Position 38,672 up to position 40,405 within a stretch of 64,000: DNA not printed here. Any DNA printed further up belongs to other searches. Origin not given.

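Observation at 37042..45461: Apparently complete N-acetylglucosamine PTS in a Campylobacterota genome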

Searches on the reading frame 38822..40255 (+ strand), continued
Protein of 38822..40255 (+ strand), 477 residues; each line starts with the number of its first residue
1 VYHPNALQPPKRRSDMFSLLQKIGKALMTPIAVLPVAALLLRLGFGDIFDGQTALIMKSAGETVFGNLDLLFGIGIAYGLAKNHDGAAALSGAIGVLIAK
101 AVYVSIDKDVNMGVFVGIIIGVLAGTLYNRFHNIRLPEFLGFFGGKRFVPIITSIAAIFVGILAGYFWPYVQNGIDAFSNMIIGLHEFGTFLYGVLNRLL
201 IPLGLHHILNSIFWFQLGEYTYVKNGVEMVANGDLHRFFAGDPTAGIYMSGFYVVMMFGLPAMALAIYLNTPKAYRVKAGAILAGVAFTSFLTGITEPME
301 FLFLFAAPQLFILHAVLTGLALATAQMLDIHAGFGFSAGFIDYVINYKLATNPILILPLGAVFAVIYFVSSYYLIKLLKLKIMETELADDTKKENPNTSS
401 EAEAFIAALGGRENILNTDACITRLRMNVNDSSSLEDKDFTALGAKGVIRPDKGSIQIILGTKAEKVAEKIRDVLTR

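Call 29: search_protein_families(library=pfam, proteins=[L043:9981-11996:-, L046:14107-15954:-, L027:5628-7607:-, L030:3241-3759:-, L054:8720-9886:-, L054:11540-12721:+, L012:11604-12458:+, L012:12479-13042:+, L012:13093-15606:+, L081:11634-14609:+], max_evalue=0.0001)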
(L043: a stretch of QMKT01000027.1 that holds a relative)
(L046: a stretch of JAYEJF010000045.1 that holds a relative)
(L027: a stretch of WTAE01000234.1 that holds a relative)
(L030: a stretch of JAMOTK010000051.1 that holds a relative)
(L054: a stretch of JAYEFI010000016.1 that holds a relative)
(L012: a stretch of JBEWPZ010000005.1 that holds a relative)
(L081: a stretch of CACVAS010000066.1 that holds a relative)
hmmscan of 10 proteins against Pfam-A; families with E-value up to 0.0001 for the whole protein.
L043:9981-11996:- (671 aa): 2 families
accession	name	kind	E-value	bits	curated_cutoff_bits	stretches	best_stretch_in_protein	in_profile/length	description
PF00072.30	Response_reg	-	3.3e-20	72.7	30.2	1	421-532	1-110/111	Response regulator receiver domain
PF02518.31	HATPase_c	-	2.8e-06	28.2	26.4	1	138-243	1-109/111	Histidine kinase-, DNA gyrase B-, and HSP90-like ATPase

L046:14107-15954:- (615 aa): 2 families
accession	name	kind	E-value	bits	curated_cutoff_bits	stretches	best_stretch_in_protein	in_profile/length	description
PF00072.30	Response_reg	-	3.2e-21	76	30.2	1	363-474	1-110/111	Response regulator receiver domain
PF02518.31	HATPase_c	-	3.8e-06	27.8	26.4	1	78-183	1-109/111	Histidine kinase-, DNA gyrase B-, and HSP90-like ATPase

L027:5628-7607:- (659 aa): 1 family
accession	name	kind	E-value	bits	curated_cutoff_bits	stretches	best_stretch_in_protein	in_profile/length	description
PF00072.30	Response_reg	-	1.1e-21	77.5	30.2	1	409-520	1-110/111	Response regulator receiver domain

L030:3241-3759:- (172 aa): 0 families

L054:8720-9886:- (388 aa): 3 families
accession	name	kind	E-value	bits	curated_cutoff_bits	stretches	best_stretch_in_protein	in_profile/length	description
PF00089.32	Trypsin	-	7.7e-63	212.7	20.6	1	55-262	9-220/220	Trypsin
PF04151.21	PPC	-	1.6e-10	42.1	25.9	1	284-350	3-70/70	Bacterial pre-peptidase C-terminal domain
PF13365.12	Trypsin_2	-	1.1e-05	26.6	27.6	1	74-236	3-144/144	Trypsin-like peptidase domain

L054:11540-12721:+ (393 aa): 2 families
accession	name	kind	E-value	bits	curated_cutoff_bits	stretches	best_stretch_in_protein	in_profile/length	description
PF13173.12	AAA_14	-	9.5e-25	87.5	27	1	32-150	3-128/129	AAA domain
PF13401.12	AAA_22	-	1.6e-05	25.7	27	0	79-124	76-126/130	AAA domain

L012:11604-12458:+ (284 aa): 1 family
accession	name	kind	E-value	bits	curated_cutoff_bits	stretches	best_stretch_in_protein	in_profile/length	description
PF04333.18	MlaA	-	5.4e-70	235.5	25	1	78-280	2-194/195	MlaA lipoprotein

L012:12479-13042:+ (187 aa): 1 family
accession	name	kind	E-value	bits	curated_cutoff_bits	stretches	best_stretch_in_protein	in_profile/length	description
PF05494.18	MlaC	-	3.7e-37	128.1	26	1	32-187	4-164/166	MlaC protein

L012:13093-15606:+ (837 aa): 1 family
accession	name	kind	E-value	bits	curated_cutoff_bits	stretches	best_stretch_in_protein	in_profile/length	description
PF03176.21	MMPL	-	4.5e-24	85.5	20.5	2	212-422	97-312/333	MMPL family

L081:11634-14609:+ (991 aa): 5 families
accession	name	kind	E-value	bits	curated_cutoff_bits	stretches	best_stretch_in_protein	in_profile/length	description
PF01183.26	Glyco_hydro_25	-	5.7e-34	118.4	27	1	693-897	1-180/180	Glycosyl hydrolases family 25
PF16158.11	N_BRCA1_IG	-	1.2e-19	71.3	28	1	573-660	1-94/108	Ig-like domain from next to BRCA1 gene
PF25275.1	Golvesin_C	-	6.3e-17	62.3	31.6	1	201-321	13-131/132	Golvesin C-terminal domain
PF01551.29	Peptidase_M23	-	7.3e-10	39.4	28.7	1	69-145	11-88/96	Peptidase family M23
PF07705.17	CARDB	-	8.1e-09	36.1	22.7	1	330-435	2-99/101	CARDB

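Call 31: search_protein_families(library=pfam, proteins=[L079:11389-12300:+, L079:12281-12916:+, L079:12913-13695:+, L079:13700-14560:+, L080:9032-9985:+, L075:8875-10803:-, L075:11296-12684:-, L057:11667-12533:+, L057:12545-13765:+, L057:15642-16763:+], max_evalue=0.0001)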
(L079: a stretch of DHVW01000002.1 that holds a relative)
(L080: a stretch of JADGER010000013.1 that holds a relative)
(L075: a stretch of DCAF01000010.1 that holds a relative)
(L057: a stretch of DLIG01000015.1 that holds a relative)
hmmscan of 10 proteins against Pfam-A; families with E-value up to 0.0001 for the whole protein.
L079:11389-12300:+ (303 aa): 2 families
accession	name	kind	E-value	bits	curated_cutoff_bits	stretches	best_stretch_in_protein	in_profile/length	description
PF00551.24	Formyl_trans_N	-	7.9e-36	123.9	26.1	1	2-169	1-170/181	Formyl transferase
PF02911.23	Formyl_trans_C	-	3.2e-18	66.2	21.1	1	201-293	1-98/100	Formyl transferase, C-terminal domain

L079:12281-12916:+ (211 aa): 1 family
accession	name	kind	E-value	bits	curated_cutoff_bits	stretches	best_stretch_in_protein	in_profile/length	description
PF03099.24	BPL_LplA_LipB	-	6.3e-18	65.4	21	1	8-126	4-132/133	Biotin/lipoate A/B protein ligase family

L079:12913-13695:+ (260 aa): 8 families
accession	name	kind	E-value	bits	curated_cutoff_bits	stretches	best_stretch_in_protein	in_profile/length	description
PF13614.12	AAA_31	-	5.3e-67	225.6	27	1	3-180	2-177/177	AAA domain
PF01656.29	CbiA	-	8.1e-28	97.3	25.4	1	5-238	1-125/125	CobQ/CobB/MinD/ParA nucleotide binding domain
PF10609.15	ParA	-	2e-13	50.8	27.1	1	2-142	3-133/246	NUBPL iron-transfer P-loop NTPase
PF09140.17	MipZ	-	2.7e-13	50.3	20.7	1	4-164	2-143/262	ATPase MipZ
PF02374.21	ArsA_ATPase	-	3.7e-09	36.7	24.3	1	10-45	8-43/305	Anion-transporting ATPase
PF00142.24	Fer4_NifH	-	2.3e-08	34.3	25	1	10-48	7-45/271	4Fe-4S iron sulfur cluster binding proteins, NifH/frxC family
PF06564.18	CBP_BcsQ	-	6e-08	32.9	21.3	1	4-151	3-146/234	Cellulose biosynthesis protein BcsQ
PF07015.17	VirC1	-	4.3e-05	23.4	24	0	4-41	3-40/231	VirC1 protein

L079:13700-14560:+ (286 aa): 2 families
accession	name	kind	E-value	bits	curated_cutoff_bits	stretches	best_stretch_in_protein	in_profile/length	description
PF17762.8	HTH_ParB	-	1.8e-27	95.9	22.6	1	132-230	1-100/102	ParB HTH domain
PF02195.25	ParB_N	-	4.2e-27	94.5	26.3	1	36-130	2-95/95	ParB N-terminal domain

L080:9032-9985:+ (317 aa): 5 families
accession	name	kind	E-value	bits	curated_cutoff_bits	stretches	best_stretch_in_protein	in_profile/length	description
PF07726.17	AAA_3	-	5.3e-64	214.4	27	1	37-167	1-131/131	ATPase family associated with various cellular activities (AAA)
PF17863.7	AAA_lid_2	-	5.9e-18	64.8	22.7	1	244-310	8-74/74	AAA lid domain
PF07728.20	AAA_5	-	1.8e-12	47.8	22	1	37-165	1-139/139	AAA domain (dynein-related subfamily)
PF20030.5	bpMoxR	-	2.7e-12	46.6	27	1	6-182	2-177/205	MoxR domain in the MoxR-vWA-beta-propeller ternary systems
PF00004.35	AAA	-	3.9e-05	24.6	21.2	0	38-169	1-127/131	ATPase family associated with various cellular activities (AAA)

L075:8875-10803:- (642 aa): 2 families
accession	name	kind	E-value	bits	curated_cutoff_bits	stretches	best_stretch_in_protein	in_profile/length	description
PF00149.33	Metallophos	-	2.1e-06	28.8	21.5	1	283-546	14-190/191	Calcineurin-like phosphoesterase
PF16656.11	Pur_ac_phosph_N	-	9.1e-05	23.4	30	0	211-250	53-93/93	Purple acid Phosphatase, N-terminal domain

L075:11296-12684:- (462 aa): 2 families
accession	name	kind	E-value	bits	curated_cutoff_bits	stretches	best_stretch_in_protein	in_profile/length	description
PF00206.25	Lyase_1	-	6.7e-68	229.8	27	1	9-302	2-312/312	Lyase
PF14698.11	ASL_C2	-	4.3e-24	85.2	27.3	1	366-434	2-69/69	Argininosuccinate lyase C-terminal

L057:11667-12533:+ (288 aa): 1 family
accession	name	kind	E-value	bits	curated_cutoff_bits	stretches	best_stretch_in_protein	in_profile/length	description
PF17131.11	LolA_like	-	1.2e-44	152.6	30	1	105-285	1-184/184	Outer membrane lipoprotein-sorting protein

L057:12545-13765:+ (406 aa): 1 family
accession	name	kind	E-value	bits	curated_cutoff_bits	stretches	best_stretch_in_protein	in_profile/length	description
PF02687.27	FtsX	-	6e-15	55.8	25.5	1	268-398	2-119/120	FtsX-like permease C-terminal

L057:15642-16763:+ (373 aa): 0 families

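Call 39: search_protein_representatives(protein=window:38867-40255:+)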
Query: 462 residues. Proteins with E-value up to 0.001 (for the whole library): 4314; up to 1e-10: 1992; up to 1e-30: 616. The best 150 are listed.
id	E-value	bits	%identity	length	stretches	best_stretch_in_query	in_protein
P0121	6.8e-130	450.4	48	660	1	5-461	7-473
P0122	4.2e-126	437.9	50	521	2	4-237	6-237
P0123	8.6e-122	423.7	47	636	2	2-460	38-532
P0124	2.1e-121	422.4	51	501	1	3-460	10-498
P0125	4.6e-120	418.0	48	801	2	2-380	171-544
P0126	2.0e-116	406.0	47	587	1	2-457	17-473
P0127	1.3e-115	403.4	44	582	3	76-459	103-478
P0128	4.4e-115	401.6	46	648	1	2-456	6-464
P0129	6.7e-115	401.0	47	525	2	93-460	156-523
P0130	2.3e-114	399.3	43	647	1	6-459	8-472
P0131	2.2e-110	386.1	43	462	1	4-460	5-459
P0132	7.5e-109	381.1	47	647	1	3-458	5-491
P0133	1.2e-108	380.4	51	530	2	3-361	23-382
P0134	2.4e-107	376.1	46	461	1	2-457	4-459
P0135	1.4e-106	373.6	46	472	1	4-456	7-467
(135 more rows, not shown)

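Call 40: list_cluster_members(proteins=[P0121, P0122, P0123, P0124, P0126, P0128, P0130, P0131, P0134, P0135])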
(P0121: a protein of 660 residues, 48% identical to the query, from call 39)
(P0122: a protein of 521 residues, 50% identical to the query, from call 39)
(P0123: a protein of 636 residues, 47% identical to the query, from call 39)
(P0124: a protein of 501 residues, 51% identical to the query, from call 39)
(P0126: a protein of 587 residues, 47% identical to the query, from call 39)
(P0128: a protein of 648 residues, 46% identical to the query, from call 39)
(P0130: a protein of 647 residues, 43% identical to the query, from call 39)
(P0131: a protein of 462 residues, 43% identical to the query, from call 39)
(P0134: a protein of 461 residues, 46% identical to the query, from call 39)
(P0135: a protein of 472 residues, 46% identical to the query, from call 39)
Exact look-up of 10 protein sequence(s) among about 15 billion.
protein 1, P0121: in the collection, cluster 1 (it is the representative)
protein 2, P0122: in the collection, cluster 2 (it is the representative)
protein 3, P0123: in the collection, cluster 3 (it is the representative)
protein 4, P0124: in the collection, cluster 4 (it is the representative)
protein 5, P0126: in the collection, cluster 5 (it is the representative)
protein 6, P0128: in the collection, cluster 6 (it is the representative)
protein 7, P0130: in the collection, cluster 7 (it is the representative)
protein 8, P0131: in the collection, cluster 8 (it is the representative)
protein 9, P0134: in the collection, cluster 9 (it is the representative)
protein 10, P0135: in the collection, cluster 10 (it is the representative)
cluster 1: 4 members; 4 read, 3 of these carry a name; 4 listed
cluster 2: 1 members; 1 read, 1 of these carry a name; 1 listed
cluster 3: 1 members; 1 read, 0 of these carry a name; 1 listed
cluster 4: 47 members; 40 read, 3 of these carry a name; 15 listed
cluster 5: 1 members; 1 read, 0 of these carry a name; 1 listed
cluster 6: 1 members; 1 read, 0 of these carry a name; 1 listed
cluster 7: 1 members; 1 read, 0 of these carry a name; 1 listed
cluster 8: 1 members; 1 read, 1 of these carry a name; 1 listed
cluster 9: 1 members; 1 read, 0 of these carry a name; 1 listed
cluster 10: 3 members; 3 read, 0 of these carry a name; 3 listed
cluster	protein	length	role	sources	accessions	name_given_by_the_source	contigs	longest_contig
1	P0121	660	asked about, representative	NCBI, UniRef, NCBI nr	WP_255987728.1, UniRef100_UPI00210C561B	N-acetylglucosamine-specific PTS transporter subunit IIBC [Chitinolyticbacter albus] | N-acetylglucosamine-specific PTS transporter subunit IIBC n=1 Tax=Chitinolyticbacter ...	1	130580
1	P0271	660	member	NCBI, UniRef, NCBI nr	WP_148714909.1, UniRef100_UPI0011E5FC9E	N-acetylglucosamine-specific PTS transporter subunit IIBC [Chitinolyticbacter ... | N-acetylglucosamine-specific PTS transporter subunit IIBC n=1 Tax=Chitinolyticbacter ...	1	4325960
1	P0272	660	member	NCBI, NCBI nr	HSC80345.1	MAG TPA: N-acetylglucosamine-specific PTS transporter subunit IIBC [Chitinolyticbacter ... | N-acetylglucosamine-specific PTS transporter subunit IIBC [Chitinolyticbacter sp.]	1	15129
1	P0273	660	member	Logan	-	-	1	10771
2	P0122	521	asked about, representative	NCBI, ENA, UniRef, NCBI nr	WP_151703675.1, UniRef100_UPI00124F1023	N-acetylglucosamine-specific PTS transporter subunit IIBC [Nitrincola alkalilacustris] | N-acetylglucosamine-specific PTS transporter subunit IIBC n=1 Tax=Nitrincola ...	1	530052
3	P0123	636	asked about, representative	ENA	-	-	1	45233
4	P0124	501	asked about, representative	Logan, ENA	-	-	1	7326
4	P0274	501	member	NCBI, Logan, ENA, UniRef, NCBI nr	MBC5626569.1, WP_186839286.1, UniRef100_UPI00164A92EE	PTS transporter subunit EIIC [Clostridium sp. NSJ-49] | N-acetylglucosamine-specific PTS transporter subunit IIBC n=1 Tax=Clostridium TaxID=1485 ... | N-acetylglucosamine-specific PTS transporter subunit IIBC [Clostridium sp. NSJ-49]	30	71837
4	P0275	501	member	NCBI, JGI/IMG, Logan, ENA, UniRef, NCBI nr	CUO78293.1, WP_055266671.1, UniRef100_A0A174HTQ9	N-acetylglucosamine-specific PTS transporter subunit IIBC [Clostridium disporicum] | PTS system N-acetylglucosamine-specific IIC component | PTS system transporter subunit IIC n=1 Tax=Clostridium disporicum TaxID=84024 ...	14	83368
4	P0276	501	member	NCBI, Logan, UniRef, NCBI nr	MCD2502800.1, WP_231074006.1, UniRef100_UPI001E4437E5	N-acetylglucosamine-specific PTS transporter subunit IIBC [Clostridium sp. NSJ-145] | N-acetylglucosamine-specific PTS transporter subunit IIBC n=1 Tax=Clostridium sp. NSJ-145 ...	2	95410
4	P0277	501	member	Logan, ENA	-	-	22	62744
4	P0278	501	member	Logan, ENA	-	-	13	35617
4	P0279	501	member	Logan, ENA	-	-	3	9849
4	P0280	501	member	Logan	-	-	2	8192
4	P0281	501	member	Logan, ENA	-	-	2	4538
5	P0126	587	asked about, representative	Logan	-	-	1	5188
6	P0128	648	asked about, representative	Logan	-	-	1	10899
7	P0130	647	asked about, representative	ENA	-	-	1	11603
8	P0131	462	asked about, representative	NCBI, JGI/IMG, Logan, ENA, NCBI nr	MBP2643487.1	MAG: sugar transporter [Firmicutes bacterium] | sugar transporter [Bacillota bacterium]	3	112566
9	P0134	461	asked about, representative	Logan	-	-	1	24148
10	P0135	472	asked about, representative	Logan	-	-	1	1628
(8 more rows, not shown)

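Call 77: search_protein_families(library=pfam, proteins=[L043:9981-11996:-, L027:5628-7607:-], max_evalue=1)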
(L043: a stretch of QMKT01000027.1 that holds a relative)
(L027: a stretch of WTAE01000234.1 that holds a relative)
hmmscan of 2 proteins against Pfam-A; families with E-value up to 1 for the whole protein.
L043:9981-11996:- (671 aa): 3 families
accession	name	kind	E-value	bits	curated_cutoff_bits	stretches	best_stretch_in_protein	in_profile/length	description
PF00072.30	Response_reg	-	3.3e-20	72.7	30.2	1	421-532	1-110/111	Response regulator receiver domain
PF02518.31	HATPase_c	-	2.8e-06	28.2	26.4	1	138-243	1-109/111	Histidine kinase-, DNA gyrase B-, and HSP90-like ATPase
PF24612.2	Ig_TgrO1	-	0.4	11.4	27.9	1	257-309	5-57/81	TgrO1-like, immunoglobulin-like domain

L027:5628-7607:- (659 aa): 3 families
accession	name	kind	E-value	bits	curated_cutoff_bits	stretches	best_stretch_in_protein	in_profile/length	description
PF00072.30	Response_reg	-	1.1e-21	77.5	30.2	1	409-520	1-110/111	Response regulator receiver domain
PF02518.31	HATPase_c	-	0.0016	19.3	26.4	1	126-231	1-109/111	Histidine kinase-, DNA gyrase B-, and HSP90-like ATPase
PF02650.20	HTH_WhiA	-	0.15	13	27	1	544-586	5-46/84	WhiA C-terminal HTH domain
